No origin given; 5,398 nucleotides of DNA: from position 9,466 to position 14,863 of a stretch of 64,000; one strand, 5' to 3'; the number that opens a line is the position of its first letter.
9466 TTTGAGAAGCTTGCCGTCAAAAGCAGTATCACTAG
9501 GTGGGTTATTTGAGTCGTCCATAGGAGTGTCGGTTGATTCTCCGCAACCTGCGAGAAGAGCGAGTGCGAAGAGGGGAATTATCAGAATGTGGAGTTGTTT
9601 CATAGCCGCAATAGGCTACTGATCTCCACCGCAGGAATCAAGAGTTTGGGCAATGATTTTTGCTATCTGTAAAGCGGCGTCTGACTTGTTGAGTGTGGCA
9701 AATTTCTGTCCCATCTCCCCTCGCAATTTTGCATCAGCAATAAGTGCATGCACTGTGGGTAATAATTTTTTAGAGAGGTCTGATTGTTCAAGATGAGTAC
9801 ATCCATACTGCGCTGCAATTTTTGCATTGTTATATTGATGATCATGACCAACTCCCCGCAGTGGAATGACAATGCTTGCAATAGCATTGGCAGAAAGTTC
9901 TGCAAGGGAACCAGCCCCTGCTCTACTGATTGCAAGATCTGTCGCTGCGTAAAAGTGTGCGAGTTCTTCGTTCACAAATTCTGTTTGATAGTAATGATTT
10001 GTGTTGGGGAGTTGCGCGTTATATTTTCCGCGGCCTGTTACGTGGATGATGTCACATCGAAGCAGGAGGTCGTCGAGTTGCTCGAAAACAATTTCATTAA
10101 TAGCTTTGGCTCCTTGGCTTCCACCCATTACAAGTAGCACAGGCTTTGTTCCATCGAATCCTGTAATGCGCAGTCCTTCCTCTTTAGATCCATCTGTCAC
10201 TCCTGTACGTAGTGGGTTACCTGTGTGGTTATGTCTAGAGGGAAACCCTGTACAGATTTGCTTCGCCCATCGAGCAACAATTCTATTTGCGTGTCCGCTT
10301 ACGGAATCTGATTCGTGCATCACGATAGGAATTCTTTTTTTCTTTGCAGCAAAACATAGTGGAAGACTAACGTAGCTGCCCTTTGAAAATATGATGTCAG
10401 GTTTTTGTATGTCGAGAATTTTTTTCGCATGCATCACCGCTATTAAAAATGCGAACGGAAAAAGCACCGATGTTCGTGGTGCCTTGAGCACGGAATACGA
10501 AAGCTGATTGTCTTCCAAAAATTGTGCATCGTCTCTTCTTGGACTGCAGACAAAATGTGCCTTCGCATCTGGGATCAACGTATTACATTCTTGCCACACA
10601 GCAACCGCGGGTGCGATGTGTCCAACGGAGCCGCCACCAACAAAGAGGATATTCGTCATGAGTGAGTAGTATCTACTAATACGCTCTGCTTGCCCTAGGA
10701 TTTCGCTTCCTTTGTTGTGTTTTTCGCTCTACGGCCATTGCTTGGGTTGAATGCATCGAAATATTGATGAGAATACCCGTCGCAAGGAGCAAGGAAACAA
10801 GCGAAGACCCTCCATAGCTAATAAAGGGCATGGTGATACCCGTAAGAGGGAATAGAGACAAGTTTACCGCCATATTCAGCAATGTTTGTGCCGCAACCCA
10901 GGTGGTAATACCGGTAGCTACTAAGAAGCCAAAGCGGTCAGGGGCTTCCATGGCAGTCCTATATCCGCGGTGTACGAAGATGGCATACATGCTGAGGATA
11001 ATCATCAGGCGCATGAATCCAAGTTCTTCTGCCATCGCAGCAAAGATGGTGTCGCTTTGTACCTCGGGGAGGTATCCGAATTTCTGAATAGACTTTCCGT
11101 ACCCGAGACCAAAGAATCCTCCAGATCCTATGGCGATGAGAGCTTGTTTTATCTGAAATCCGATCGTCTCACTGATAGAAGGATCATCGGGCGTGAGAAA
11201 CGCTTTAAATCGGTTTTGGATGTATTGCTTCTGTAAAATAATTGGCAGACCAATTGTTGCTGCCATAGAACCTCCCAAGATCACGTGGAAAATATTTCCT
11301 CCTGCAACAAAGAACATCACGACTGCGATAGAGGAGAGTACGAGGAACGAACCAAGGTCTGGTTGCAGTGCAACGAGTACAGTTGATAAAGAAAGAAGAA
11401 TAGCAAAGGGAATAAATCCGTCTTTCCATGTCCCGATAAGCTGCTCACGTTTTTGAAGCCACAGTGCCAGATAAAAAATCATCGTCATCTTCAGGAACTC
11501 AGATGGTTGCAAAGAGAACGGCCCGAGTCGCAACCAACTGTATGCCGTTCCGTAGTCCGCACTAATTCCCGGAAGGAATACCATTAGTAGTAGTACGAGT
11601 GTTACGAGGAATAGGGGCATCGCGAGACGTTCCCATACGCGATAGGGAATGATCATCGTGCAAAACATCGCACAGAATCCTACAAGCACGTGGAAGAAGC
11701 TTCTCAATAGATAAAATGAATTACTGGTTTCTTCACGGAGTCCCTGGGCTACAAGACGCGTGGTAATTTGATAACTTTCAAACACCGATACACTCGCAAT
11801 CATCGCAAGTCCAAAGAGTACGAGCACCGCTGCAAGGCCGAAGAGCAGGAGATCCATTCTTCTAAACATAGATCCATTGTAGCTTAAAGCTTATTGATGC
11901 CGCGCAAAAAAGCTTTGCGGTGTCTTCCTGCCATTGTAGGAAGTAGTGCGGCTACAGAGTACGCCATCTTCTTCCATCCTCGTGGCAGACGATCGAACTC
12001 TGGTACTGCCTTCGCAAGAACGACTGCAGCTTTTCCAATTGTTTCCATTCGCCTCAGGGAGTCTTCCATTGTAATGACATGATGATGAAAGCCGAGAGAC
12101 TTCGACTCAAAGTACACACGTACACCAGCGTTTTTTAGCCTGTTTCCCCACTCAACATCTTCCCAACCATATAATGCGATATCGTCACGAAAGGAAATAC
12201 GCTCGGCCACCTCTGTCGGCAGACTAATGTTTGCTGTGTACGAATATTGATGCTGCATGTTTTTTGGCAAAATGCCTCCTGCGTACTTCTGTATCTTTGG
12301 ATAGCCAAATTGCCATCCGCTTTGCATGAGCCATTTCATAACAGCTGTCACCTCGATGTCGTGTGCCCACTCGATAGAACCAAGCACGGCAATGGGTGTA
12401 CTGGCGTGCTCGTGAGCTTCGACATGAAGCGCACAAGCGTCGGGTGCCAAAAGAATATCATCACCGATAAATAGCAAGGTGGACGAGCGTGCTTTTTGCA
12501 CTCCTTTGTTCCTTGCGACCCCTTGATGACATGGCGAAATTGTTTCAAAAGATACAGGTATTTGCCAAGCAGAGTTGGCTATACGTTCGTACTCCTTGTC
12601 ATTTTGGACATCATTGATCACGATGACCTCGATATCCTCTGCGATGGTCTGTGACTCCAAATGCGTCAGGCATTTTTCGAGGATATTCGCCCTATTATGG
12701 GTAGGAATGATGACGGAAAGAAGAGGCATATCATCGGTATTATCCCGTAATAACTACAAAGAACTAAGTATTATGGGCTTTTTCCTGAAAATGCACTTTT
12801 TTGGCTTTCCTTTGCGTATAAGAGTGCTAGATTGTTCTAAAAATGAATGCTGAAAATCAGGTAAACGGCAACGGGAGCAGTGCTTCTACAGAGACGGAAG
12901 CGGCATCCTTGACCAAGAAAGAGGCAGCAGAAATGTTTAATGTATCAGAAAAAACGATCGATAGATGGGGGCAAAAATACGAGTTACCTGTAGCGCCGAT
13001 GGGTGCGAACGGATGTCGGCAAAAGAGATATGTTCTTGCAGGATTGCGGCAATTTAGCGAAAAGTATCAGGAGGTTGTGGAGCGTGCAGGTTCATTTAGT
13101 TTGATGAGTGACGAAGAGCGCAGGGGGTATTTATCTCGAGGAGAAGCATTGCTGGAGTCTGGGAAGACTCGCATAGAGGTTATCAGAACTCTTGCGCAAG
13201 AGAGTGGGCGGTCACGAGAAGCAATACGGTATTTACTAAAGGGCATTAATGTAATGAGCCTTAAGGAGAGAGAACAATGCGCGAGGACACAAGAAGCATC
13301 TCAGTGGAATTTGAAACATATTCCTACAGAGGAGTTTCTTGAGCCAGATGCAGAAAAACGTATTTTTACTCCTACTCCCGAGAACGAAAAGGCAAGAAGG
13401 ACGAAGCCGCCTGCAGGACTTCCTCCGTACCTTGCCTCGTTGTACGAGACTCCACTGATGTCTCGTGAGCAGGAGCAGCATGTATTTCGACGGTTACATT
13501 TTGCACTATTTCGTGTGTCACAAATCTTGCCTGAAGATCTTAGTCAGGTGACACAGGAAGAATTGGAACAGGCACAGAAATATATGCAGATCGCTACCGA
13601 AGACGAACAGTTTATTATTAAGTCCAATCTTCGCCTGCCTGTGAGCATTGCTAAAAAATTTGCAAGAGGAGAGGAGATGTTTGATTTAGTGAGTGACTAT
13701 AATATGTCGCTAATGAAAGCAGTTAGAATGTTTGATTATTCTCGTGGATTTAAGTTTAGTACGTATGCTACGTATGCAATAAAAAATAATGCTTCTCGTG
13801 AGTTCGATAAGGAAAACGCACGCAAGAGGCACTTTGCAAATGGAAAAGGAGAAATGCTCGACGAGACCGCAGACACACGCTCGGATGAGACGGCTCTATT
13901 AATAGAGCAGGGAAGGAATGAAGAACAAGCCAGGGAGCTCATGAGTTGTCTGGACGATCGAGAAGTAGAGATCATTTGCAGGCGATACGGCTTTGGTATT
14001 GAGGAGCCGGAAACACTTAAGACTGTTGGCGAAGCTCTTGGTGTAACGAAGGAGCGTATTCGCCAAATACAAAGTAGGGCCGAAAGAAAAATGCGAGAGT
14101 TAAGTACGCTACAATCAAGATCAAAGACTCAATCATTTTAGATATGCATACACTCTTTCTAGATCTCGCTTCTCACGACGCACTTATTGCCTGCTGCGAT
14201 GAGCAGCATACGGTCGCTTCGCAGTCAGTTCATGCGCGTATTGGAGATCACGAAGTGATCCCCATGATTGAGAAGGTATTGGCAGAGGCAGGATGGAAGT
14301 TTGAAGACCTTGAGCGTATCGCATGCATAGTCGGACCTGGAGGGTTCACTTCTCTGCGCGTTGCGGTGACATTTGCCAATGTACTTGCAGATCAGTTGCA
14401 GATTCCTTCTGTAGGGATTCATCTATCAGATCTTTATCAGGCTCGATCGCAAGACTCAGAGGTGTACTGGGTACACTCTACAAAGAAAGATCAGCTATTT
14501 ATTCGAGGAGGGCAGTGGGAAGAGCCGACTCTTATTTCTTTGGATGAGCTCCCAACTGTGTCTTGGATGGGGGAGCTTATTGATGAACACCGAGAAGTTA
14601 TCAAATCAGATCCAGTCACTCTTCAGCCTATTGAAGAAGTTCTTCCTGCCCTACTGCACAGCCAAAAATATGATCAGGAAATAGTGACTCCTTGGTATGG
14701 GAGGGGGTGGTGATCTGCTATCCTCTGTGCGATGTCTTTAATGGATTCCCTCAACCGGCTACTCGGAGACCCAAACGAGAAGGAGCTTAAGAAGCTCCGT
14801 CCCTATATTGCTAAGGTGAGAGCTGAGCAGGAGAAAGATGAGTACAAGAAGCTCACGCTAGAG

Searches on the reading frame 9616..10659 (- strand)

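Call 39: search_protein_families(library=pfam, proteins=[window:9616-10659:-], max_evalue=0.001)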
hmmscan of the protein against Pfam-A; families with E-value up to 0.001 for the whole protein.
window:9616-10659:- (347 aa): 2 families
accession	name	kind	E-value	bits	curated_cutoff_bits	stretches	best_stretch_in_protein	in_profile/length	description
PF04101.22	Glyco_tran_28_C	-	3.5e-27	95.9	22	1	174-329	1-163/166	Glycosyltransferase family 28 C-terminal domain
PF03033.26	Glyco_transf_28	-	9.4e-22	78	26.2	1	4-136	1-138/139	Glycosyltransferase family 28 N-terminal domain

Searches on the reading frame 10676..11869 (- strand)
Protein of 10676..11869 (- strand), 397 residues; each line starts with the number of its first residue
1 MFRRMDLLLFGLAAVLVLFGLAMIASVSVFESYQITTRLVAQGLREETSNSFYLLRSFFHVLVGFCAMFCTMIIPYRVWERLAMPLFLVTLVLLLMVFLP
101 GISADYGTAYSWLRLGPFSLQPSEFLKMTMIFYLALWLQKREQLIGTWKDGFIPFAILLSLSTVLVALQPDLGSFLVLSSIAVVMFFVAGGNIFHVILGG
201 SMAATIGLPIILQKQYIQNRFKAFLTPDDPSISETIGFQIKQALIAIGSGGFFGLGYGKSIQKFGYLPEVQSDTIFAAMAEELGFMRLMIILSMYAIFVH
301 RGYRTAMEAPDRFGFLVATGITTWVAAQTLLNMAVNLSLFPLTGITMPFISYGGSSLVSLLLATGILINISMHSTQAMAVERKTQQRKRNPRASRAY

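Call 39: search_protein_families(library=pfam, proteins=[window:10676-11869:-], max_evalue=0.001)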
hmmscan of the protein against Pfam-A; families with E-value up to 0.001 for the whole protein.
window:10676-11869:- (397 aa): 1 family
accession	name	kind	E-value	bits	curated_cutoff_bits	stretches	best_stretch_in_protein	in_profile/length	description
PF01098.24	FTSW_RODA_SPOVE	-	1.5e-88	297.6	26.4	1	8-375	3-355/356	Cell cycle protein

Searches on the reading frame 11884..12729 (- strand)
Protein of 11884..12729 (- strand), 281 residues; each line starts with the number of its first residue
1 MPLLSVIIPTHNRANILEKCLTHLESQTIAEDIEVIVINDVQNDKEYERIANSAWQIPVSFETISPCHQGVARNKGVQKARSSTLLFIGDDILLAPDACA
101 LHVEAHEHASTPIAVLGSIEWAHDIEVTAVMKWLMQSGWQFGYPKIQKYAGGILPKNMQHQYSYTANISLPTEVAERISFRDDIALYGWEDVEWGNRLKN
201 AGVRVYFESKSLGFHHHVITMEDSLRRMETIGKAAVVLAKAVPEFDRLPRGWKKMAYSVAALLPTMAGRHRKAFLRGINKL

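Call 39: search_protein_families(library=pfam, proteins=[window:11884-12729:-], max_evalue=0.001)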
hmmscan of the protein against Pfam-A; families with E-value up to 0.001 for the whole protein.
window:11884-12729:- (281 aa): 3 families
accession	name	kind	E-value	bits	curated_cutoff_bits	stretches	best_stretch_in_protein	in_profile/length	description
PF00535.33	Glycos_transf_2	-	3.3e-15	56.9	23.3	1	5-115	1-112/168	Glycosyl transferase family 2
PF13641.12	Glyco_tranf_2_3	-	2.4e-07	31.4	27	1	4-212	3-208/230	Glycosyltransferase like family 2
PF10111.15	Glyco_tranf_2_2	-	4.7e-06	26.7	27.3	1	5-100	1-100/276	Glycosyltransferase like family 2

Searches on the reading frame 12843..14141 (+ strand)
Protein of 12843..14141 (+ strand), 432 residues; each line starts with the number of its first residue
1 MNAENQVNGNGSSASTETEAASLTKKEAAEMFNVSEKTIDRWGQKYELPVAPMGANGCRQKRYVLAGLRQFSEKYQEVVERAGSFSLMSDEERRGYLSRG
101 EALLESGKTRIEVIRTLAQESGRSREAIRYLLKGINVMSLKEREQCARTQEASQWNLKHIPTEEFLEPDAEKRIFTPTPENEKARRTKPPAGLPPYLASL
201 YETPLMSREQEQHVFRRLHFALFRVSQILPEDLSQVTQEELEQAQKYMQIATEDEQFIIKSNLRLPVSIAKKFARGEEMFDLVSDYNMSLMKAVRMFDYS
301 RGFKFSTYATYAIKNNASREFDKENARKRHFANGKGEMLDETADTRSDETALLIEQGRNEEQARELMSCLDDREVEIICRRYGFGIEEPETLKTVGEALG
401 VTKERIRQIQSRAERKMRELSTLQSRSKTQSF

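Call 39: search_protein_families(library=pfam, proteins=[window:12843-14141:+], max_evalue=0.001)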
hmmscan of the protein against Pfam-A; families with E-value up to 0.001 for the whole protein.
window:12843-14141:+ (432 aa): 5 families
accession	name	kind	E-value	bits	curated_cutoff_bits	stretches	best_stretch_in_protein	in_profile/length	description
PF04545.22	Sigma70_r4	-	7.9e-17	61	24.1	1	366-419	1-50/50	Sigma-70, region 4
PF04542.20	Sigma70_r2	-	1.5e-10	41.2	24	1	259-325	2-69/71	Sigma-70 region 2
PF13518.12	HTH_28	-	4.3e-05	23.9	25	0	25-47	15-37/52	Helix-turn-helix domain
PF13384.12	HTH_23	-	0.00011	22.3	24.6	0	23-42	18-37/50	Homeodomain-like domain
PF00376.29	MerR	-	0.0002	21.6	28.2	0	26-57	3-34/38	MerR family regulatory protein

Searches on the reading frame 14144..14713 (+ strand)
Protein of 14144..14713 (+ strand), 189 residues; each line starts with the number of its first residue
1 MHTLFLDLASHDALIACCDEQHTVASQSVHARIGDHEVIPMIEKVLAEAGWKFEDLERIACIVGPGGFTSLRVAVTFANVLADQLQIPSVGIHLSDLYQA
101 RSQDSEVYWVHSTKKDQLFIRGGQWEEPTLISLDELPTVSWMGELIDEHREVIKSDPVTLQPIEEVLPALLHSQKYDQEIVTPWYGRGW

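Call 73: search_protein_families(library=pfam, proteins=[window:14144-14713:+], max_evalue=0.001)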
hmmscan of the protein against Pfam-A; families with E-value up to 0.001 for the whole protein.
window:14144-14713:+ (189 aa): 1 family
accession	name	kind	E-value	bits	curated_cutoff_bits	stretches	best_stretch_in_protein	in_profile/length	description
PF00814.31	TsaD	-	8.7e-16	58.9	24.8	1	37-94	32-89/264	tRNA N6-adenosine threonylcarbamoyltransferase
